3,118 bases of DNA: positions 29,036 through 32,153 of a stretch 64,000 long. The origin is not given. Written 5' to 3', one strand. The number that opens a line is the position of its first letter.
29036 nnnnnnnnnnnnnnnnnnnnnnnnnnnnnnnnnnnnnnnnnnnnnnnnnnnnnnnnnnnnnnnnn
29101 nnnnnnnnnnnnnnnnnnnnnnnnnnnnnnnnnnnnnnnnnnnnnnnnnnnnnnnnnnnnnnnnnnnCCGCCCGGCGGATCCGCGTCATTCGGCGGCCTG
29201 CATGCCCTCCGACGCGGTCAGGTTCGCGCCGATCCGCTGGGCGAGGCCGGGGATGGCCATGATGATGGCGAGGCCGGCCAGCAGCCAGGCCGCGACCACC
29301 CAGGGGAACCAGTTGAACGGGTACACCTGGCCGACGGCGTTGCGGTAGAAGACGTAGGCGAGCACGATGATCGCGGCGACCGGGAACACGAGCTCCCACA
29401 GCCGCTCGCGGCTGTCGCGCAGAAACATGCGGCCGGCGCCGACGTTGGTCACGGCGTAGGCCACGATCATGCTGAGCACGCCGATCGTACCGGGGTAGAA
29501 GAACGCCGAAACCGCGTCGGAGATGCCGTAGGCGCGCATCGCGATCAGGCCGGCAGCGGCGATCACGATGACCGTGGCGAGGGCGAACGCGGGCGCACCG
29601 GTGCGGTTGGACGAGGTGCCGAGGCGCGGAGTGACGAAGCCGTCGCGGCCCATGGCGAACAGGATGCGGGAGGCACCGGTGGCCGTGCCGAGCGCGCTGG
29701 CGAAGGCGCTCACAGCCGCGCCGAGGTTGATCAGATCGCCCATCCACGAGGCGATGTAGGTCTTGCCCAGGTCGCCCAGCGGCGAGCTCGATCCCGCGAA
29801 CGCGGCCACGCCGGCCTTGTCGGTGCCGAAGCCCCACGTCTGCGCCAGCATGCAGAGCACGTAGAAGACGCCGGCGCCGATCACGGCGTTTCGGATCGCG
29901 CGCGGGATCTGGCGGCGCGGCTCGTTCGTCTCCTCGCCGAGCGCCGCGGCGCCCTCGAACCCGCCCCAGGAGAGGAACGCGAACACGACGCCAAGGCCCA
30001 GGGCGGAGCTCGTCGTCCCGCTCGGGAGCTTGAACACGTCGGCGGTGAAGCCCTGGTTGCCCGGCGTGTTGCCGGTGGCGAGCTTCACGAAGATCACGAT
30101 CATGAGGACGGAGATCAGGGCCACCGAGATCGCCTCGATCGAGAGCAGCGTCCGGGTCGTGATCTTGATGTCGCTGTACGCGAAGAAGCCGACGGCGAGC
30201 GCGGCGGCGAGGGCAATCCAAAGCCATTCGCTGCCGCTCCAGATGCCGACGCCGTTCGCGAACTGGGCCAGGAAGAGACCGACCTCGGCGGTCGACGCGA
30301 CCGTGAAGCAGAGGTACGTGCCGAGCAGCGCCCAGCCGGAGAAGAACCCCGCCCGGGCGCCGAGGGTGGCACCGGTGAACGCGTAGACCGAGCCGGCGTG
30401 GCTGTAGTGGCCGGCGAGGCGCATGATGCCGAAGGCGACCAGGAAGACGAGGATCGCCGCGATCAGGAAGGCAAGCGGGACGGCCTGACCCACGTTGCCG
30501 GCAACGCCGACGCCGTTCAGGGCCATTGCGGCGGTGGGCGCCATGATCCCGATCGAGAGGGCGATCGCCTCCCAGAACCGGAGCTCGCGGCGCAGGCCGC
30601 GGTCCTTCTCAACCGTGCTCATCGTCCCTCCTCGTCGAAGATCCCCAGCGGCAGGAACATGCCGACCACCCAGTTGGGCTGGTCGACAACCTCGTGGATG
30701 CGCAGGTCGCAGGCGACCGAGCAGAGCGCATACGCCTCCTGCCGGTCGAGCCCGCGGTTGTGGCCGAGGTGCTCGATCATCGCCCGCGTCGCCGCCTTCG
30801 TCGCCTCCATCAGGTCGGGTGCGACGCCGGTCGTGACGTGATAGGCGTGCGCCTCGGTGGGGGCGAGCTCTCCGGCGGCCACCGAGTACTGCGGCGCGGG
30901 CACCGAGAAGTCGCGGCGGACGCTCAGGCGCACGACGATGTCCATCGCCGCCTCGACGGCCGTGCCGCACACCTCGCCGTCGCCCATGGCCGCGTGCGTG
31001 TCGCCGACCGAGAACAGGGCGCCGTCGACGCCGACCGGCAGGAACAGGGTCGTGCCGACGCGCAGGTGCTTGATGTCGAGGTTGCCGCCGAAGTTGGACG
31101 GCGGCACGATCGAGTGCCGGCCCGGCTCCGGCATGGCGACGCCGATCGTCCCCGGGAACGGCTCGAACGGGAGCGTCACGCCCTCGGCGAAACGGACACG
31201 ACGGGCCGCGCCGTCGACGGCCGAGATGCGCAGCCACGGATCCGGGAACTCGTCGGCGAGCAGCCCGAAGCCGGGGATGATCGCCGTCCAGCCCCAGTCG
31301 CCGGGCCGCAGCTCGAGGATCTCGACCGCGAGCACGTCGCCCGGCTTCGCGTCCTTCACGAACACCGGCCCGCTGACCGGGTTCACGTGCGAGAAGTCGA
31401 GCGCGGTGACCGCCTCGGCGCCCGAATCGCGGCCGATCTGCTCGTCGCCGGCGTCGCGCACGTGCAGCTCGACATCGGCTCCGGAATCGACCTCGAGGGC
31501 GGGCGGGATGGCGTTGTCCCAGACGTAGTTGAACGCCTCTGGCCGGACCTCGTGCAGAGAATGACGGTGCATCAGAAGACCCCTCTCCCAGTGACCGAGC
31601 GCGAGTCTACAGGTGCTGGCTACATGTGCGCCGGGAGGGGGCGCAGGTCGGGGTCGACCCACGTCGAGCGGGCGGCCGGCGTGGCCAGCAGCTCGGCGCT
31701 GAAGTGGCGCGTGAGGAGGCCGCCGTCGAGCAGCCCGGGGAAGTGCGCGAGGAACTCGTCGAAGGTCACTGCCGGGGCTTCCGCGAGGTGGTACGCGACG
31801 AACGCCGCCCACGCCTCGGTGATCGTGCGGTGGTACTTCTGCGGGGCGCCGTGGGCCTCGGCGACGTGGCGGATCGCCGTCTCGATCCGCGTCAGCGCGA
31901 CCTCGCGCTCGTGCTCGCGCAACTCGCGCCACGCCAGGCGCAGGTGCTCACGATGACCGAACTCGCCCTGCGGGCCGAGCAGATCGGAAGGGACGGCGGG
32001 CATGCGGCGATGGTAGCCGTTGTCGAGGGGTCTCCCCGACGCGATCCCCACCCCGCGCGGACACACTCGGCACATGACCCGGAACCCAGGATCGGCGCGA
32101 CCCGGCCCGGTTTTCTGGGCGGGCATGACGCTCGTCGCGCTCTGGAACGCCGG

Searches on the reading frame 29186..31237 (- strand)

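Call 7: search_protein_families(library=pfam, proteins=[window:29186-31237:-], max_evalue=0.01)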
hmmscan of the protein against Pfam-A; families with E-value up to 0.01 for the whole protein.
window:29186-31237:- (683 aa): 2 families
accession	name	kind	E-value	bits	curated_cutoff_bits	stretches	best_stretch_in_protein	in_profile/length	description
PF13520.12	AA_permease_2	-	6.1e-31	108.2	27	1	219-649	1-420/427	Amino acid permease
PF00324.27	AA_permease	-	2.7e-26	92.7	24.6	1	226-600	4-377/470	Amino acid permease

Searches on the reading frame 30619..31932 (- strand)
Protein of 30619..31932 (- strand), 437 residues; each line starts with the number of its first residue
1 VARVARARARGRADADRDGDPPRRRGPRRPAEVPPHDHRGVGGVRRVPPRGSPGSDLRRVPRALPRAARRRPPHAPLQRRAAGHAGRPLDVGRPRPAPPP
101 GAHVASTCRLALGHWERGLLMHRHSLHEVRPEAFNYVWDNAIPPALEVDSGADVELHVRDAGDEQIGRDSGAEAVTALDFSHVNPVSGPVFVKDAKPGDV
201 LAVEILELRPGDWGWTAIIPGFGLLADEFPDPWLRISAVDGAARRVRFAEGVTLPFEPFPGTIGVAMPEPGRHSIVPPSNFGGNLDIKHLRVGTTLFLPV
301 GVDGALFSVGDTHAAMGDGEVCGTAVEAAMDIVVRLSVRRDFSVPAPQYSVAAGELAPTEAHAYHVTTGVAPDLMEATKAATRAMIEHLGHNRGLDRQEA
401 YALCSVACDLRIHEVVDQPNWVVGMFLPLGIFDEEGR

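Call 7: search_protein_families(library=pfam, proteins=[window:30619-31932:-], max_evalue=0.01)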
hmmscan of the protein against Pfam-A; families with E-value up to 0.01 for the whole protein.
window:30619-31932:- (437 aa): 1 family
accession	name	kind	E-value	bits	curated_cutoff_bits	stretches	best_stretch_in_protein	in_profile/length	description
PF03069.20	FmdA_AmdA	-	2.4e-58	198.3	27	2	275-433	203-372/373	Acetamidase/Formamidase family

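Call 21: find_related_loci(query=window:30619-31932:-, collection=genome_contigs, flank=10000)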
Query window:30619-31932:- (437 aa) in genome_contigs; peptide patterns used: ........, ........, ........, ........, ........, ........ (x = any residue, [..] = any of these).
561 stretches matched a pattern; 250 encode a relative of the query (tblastn E <= 1e-3); the best 80 are kept; 80 distinct loci.
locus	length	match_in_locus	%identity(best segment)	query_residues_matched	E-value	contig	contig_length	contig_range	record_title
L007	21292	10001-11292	87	14-436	0e+0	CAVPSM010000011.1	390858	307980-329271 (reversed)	MAG: uncultured Actinomycetes bacterium isolate MFD00031.bin.2.10 genome assembly, contig: contig_61821, whole genome sh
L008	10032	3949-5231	94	16-435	0e+0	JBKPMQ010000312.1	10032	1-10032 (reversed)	MAG: Actinomycetota bacterium isolate GS_HAYS_MAG_00062 GS_HAYS_000002163274, whole genome shotgun sequence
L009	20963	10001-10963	94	117-437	0e+0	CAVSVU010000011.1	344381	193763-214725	MAG: uncultured Actinomycetes bacterium isolate MFD05841.bin.1.21 genome assembly, contig: contig_27442, whole genome sh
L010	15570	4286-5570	91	16-436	0e+0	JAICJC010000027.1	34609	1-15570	MAG: Thermoleophilia bacterium isolate GZL_FP_2_bin.148 k141_5238323_length_34609_cov_18.9521, whole genome shotgun sequ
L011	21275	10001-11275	76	16-433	0e+0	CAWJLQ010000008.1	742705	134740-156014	MAG: uncultured Actinomycetes bacterium isolate MFD02416.bin.1.334 genome assembly, contig: contig_46563, whole genome s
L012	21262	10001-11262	85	22-435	0e+0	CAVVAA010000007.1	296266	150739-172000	MAG: uncultured Actinomycetes bacterium isolate MFD05513.bin.2.233 genome assembly, contig: contig_55515, whole genome s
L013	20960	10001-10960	87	118-437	0e+0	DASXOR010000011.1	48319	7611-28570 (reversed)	MAG TPA_asm: Gaiellales bacterium isolate SMAG_U5387 k141_953348, whole genome shotgun sequence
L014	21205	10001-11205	79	32-432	9e-180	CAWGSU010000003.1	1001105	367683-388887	MAG: uncultured Actinomycetes bacterium isolate MFD05521.bin.1.59 genome assembly, contig: contig_46945, whole genome sh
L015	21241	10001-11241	87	20-432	8e-179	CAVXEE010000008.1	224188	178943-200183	MAG: uncultured Actinomycetes bacterium isolate MFD02134.bin.2.215 genome assembly, contig: contig_56481, whole genome s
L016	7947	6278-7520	85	16-432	1e-177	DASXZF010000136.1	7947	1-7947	MAG TPA_asm: Gaiellales bacterium isolate SMAG_U4844 k141_2557759, whole genome shotgun sequence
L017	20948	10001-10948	86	120-435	6e-176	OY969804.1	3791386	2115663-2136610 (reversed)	MAG: uncultured Actinomycetes bacterium isolate MFD00731.bin.c.4 genome assembly, chromosome: 1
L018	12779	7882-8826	86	121-435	6e-176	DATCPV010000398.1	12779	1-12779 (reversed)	MAG TPA_asm: Gaiellales bacterium isolate SMAG_U7236 k141_118171, whole genome shotgun sequence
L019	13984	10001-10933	83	121-431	1e-168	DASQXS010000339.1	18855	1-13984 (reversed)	MAG TPA_asm: Gaiellales bacterium isolate SMAG_U11045 k141_384308, whole genome shotgun sequence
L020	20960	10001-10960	79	116-437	9e-165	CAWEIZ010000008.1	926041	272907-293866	MAG: uncultured Actinomycetes bacterium isolate MFD06085.bin.1.163 genome assembly, contig: contig_9484, whole genome sh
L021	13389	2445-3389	79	121-437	5e-164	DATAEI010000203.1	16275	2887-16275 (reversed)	MAG TPA_asm: Gaiellales bacterium isolate SMAG_U6773 k141_5363068, whole genome shotgun sequence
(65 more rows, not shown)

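Call 46: search_protein_families(library=pfam, proteins=[L008:1684-3567:+], max_evalue=0.1)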
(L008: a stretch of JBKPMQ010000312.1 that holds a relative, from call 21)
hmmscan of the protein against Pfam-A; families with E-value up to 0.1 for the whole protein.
L008:1684-3567:+ (627 aa): 0 families

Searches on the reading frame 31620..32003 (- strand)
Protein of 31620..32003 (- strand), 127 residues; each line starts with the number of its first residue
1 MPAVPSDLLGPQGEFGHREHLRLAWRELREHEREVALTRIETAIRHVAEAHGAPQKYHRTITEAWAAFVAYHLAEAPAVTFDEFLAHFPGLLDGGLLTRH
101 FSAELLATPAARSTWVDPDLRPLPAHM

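Call 41: find_encoding_contigs(protein=window:31620-32003:-, flank=6000, max_places=10)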
Protein window:31620-32003:- (127 aa): 6 contigs read that carry it; 6 places shown.
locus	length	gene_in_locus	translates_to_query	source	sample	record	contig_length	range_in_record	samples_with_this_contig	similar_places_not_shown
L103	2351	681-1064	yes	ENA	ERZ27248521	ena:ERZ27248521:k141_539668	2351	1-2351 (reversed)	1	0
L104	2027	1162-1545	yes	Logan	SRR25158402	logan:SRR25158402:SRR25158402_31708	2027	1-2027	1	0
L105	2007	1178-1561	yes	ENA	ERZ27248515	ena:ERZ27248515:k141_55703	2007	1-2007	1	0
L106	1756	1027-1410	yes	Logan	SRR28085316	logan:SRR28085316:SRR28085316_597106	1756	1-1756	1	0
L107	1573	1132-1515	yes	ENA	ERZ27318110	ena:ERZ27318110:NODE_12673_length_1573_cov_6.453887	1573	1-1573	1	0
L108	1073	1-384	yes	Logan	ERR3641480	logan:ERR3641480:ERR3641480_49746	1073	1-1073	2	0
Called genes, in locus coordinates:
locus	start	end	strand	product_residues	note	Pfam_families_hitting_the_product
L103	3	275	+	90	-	?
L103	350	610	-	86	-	-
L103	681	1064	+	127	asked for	-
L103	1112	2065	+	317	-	PF03069:FmdA_AmdA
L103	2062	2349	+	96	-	?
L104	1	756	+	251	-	?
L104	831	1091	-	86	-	-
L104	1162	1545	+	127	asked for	-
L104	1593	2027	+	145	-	?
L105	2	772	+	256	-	?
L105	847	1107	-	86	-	-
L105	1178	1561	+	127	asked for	-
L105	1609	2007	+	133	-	?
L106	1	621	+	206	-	?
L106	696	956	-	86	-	-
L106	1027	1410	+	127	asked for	-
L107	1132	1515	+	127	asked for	-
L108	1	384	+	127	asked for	?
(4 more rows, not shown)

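Call 46: search_protein_families(library=pfam, proteins=[window:31623-32003:-], max_evalue=0.1)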
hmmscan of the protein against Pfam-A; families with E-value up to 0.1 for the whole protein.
window:31623-32003:- (127 aa): 0 families

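Call 48: search_protein_families(library=ncbifam, proteins=[window:31623-32003:-], max_evalue=0.01)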
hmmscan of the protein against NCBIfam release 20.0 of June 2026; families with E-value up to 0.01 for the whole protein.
window:31623-32003:- (127 aa): 0 families
